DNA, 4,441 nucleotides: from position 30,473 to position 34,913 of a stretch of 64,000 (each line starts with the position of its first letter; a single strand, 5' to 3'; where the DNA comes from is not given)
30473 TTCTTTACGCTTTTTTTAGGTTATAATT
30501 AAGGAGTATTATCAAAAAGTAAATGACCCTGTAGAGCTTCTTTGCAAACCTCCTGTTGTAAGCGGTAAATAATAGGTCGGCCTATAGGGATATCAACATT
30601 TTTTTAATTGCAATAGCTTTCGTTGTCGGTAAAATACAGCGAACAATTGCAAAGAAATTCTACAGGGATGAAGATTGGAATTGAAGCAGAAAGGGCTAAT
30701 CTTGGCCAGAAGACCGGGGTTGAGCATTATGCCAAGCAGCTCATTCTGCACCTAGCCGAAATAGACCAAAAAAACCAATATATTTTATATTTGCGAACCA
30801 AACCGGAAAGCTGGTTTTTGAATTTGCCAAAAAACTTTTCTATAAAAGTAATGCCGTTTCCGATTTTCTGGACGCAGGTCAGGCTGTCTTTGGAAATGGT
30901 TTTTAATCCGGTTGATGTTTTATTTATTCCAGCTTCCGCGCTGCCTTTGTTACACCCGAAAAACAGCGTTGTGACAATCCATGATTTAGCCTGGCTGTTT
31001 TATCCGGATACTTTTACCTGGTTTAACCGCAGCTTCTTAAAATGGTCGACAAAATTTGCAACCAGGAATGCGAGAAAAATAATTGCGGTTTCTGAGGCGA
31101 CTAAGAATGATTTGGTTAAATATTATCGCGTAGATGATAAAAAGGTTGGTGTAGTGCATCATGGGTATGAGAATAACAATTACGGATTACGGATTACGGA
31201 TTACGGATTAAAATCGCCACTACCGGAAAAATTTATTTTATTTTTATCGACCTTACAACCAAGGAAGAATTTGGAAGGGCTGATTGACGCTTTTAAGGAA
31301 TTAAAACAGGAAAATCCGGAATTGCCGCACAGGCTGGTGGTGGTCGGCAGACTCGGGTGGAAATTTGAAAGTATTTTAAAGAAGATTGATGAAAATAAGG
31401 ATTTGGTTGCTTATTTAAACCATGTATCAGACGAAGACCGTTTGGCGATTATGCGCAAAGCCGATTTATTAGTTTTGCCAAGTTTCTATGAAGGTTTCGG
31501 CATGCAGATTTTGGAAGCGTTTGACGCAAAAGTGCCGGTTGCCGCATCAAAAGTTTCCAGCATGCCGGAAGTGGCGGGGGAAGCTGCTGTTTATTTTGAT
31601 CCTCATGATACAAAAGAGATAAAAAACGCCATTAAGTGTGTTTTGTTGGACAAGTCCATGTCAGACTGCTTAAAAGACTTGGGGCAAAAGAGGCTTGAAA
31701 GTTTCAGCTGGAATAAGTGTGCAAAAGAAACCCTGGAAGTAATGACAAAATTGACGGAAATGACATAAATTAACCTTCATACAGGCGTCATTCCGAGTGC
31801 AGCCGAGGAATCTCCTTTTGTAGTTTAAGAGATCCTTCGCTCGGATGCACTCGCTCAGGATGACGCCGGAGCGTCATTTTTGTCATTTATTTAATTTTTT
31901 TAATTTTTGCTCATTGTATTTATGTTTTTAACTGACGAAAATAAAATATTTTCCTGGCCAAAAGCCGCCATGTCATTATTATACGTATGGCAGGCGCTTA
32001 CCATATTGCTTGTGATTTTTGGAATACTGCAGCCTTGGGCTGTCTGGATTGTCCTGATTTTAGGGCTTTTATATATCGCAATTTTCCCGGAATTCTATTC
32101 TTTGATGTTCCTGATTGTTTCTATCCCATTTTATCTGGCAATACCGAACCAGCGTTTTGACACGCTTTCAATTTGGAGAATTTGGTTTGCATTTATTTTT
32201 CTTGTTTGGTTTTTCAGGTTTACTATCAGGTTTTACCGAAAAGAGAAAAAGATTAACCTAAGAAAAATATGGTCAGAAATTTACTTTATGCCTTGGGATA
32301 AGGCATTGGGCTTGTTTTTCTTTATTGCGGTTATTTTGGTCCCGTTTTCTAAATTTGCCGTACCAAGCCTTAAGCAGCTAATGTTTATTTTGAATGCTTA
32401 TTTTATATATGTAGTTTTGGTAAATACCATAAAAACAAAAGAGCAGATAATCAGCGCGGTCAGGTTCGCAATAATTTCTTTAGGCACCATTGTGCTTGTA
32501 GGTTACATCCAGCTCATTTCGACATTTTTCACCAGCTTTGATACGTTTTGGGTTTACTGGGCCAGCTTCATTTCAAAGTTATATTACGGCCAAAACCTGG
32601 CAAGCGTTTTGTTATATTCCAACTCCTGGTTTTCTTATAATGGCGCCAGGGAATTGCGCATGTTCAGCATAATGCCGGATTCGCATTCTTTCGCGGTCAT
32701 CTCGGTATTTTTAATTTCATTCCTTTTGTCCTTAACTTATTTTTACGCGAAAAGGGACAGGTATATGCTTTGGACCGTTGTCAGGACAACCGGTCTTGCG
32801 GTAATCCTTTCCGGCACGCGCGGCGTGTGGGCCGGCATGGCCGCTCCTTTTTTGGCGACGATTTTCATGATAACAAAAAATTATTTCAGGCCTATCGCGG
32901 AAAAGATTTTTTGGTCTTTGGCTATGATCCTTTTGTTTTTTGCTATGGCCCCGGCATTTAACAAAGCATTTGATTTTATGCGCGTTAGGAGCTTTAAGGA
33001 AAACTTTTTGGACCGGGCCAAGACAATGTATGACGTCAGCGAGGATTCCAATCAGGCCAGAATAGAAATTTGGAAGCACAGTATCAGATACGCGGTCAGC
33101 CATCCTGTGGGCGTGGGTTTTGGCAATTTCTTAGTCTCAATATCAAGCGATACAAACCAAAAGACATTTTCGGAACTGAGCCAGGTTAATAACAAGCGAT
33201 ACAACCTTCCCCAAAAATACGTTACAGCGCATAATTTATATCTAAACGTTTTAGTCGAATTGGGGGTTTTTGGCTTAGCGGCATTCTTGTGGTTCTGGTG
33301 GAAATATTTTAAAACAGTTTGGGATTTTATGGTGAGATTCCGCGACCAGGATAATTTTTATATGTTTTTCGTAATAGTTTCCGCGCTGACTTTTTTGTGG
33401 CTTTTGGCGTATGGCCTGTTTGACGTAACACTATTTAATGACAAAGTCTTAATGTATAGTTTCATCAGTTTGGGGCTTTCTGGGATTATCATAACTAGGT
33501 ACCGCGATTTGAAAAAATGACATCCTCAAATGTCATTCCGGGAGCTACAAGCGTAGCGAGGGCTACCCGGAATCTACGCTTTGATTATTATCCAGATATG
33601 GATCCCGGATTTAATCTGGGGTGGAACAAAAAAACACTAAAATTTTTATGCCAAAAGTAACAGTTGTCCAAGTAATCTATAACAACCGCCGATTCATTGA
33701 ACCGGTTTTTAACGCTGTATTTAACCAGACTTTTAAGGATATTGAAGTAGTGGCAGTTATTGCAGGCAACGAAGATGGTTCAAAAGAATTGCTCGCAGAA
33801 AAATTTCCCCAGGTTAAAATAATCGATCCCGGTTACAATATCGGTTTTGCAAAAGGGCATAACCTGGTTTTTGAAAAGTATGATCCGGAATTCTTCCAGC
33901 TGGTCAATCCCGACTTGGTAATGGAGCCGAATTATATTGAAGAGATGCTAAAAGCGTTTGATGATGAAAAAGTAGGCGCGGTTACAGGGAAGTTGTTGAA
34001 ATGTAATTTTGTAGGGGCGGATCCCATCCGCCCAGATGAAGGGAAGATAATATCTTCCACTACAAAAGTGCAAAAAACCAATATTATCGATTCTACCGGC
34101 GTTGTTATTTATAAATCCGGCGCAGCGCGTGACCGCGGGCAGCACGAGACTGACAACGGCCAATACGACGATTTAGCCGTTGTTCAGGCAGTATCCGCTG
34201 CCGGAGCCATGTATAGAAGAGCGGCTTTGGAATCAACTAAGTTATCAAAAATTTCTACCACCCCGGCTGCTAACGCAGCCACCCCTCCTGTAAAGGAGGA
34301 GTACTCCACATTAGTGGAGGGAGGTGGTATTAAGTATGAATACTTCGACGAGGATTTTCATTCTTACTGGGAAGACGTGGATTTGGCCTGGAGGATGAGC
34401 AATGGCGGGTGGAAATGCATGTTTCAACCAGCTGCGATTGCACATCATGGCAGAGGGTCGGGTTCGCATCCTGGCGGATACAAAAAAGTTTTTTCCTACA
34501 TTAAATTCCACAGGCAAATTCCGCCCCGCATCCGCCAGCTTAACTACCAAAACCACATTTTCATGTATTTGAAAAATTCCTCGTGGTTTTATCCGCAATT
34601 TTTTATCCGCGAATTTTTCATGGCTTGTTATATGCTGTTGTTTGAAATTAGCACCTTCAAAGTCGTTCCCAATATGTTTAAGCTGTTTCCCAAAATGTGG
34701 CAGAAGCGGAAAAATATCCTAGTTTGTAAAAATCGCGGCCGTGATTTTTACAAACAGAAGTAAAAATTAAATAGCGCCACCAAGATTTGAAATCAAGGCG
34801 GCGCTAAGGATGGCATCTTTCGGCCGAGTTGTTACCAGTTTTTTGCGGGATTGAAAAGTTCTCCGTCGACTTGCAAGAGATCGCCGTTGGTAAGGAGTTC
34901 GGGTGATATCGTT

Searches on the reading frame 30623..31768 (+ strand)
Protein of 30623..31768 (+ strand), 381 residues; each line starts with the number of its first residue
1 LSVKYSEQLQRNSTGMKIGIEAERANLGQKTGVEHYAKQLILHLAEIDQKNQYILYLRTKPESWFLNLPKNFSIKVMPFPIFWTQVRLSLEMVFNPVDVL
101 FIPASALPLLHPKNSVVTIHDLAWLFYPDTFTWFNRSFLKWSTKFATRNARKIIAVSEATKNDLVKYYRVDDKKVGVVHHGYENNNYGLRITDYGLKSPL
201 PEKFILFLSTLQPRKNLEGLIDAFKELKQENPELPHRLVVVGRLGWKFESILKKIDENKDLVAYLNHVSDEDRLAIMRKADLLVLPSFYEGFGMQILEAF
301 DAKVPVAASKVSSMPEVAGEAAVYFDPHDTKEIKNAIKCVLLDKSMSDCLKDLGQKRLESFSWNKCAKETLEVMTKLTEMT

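Call 81: search_protein_families(library=pfam, proteins=[window:30623-31768:+], max_evalue=0.0001)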
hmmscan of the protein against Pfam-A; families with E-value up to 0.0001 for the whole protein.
window:30623-31768:+ (381 aa): 4 families
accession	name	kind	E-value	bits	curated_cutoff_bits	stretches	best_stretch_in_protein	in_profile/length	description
PF00534.26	Glycos_transf_1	-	4.8e-28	98.3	26.4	1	198-352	11-167/172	Glycosyl transferases group 1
PF13692.12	Glyco_trans_1_4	-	3.6e-23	82.8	27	1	203-342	2-141/142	Glycosyl transferases group 1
PF13439.12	Glyco_transf_4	-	1.4e-13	51.7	28.5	1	32-182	3-166/170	Glycosyltransferase Family 4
PF20706.3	GT4-conflict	-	1.7e-09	37.6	26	1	212-312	209-314/385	Family 4 Glycosyltransferase in conflict systems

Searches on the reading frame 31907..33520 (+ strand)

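Call 81: search_protein_families(library=pfam, proteins=[window:31907-33520:+], max_evalue=0.0001)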
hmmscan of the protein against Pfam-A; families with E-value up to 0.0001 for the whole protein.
window:31907-33520:+ (537 aa): 1 family
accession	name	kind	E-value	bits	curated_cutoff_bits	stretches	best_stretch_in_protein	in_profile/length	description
PF04932.20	Wzy_C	-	5e-23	82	31.7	1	295-461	6-149/149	O-Antigen ligase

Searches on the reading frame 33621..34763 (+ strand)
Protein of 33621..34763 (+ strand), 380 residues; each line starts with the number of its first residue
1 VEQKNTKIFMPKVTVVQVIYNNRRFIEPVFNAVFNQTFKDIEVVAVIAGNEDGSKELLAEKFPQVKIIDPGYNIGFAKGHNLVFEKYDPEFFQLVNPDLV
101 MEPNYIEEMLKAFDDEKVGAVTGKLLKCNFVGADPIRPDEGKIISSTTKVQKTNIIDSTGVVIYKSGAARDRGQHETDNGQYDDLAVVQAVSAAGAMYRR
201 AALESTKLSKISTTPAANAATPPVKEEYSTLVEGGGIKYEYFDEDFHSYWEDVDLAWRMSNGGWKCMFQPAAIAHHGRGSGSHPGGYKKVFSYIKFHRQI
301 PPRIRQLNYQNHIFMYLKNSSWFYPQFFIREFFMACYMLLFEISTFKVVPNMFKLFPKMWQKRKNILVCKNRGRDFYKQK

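Call 81: search_protein_families(library=pfam, proteins=[window:33621-34763:+], max_evalue=0.0001)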
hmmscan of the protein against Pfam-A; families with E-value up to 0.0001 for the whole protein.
window:33621-34763:+ (380 aa): 2 families
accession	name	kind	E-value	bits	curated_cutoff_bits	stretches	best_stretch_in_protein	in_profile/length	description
PF00535.33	Glycos_transf_2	-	2e-15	57.5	23.3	1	15-140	2-130/168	Glycosyl transferase family 2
PF13641.12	Glyco_tranf_2_3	-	4.8e-08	33.7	27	1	11-277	1-212/230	Glycosyltransferase like family 2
